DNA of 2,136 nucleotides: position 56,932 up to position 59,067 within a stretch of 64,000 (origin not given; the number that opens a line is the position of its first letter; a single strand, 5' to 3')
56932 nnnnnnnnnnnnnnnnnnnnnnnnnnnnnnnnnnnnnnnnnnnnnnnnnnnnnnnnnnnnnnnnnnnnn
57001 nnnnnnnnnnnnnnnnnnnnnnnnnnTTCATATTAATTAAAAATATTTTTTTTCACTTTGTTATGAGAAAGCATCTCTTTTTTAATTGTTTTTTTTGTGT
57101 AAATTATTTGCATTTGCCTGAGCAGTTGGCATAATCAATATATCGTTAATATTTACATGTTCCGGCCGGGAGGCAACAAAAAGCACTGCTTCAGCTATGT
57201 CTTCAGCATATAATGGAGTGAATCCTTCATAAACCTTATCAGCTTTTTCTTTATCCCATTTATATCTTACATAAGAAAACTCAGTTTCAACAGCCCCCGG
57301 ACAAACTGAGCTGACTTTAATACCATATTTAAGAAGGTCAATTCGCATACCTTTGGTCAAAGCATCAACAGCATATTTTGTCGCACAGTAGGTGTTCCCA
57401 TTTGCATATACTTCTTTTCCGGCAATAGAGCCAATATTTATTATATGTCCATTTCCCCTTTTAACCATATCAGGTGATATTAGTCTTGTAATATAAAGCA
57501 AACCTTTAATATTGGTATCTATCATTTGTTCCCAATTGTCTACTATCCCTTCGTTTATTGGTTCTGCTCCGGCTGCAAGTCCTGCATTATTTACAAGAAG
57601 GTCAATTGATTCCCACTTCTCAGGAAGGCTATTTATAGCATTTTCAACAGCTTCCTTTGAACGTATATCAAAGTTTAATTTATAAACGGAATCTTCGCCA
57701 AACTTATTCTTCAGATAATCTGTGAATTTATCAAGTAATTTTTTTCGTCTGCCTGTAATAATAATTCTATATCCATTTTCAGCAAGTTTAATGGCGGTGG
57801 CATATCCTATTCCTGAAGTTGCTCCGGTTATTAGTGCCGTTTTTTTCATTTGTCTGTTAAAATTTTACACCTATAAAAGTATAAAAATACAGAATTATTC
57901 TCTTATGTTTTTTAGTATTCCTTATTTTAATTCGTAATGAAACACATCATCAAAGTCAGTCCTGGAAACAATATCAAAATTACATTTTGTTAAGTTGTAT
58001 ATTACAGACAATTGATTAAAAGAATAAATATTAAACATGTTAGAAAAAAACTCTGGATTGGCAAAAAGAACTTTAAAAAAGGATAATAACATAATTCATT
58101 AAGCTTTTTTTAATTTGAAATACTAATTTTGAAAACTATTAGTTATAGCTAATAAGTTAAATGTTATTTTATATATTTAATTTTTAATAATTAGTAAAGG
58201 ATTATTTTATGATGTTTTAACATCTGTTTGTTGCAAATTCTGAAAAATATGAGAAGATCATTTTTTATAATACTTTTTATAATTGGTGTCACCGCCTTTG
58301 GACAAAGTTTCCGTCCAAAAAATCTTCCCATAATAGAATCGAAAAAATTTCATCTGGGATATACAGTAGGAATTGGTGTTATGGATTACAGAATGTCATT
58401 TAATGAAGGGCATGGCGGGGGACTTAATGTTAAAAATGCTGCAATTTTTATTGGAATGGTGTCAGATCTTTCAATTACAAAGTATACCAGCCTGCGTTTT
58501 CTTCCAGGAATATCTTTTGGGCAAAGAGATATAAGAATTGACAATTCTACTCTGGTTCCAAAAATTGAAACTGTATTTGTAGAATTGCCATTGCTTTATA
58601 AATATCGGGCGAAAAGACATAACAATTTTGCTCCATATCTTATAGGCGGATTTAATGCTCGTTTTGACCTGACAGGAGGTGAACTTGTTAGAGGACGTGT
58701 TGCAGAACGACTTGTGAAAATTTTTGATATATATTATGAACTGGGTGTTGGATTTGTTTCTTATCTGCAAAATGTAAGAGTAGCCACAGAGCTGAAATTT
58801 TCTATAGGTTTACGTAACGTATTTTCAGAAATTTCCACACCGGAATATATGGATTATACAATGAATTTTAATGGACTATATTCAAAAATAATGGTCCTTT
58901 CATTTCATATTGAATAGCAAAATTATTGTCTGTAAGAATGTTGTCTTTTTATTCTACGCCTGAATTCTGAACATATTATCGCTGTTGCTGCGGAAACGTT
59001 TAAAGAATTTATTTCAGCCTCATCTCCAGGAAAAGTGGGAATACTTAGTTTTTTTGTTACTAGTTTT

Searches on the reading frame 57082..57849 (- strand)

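Call 34: search_protein_families(library=pfam, proteins=[window:57082-57849:-], max_evalue=0.0001)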
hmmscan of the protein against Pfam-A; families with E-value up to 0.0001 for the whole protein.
window:57082-57849:- (255 aa): 5 families
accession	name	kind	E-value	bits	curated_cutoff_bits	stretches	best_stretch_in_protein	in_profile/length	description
PF00106.31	adh_short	-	4.4e-55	186.6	26.6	1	3-192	1-187/195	short chain dehydrogenase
PF13561.12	adh_short_C2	-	1.6e-42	146.2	27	1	9-228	1-219/236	Enoyl-(Acyl carrier protein) reductase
PF08659.16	KR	-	5.5e-13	49.7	22.6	1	4-169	2-164/180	KR domain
PF01370.27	Epimerase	-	1.6e-05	24.9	20.9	0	5-152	1-140/240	NAD dependent epimerase/dehydratase family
PF23441.1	SDR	-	3.4e-05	23.8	27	1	3-193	8-200/258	SDR-like rossmann domain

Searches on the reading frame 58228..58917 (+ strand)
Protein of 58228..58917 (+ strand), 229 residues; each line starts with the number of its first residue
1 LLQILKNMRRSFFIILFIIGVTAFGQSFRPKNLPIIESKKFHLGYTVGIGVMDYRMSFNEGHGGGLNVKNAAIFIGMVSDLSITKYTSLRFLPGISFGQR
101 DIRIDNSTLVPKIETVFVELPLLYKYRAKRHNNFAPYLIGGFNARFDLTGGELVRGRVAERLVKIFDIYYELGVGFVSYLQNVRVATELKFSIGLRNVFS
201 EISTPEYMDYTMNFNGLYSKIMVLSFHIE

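Call 34: search_protein_families(library=pfam, proteins=[window:58228-58917:+], max_evalue=0.0001)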
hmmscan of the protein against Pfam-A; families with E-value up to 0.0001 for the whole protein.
window:58228-58917:+ (229 aa): 1 family
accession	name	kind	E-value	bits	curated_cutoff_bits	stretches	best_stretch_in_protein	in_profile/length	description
PF13568.12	OMP_b-brl_2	-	1.1e-12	48.8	27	1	24-199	1-174/175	Outer membrane protein beta-barrel domain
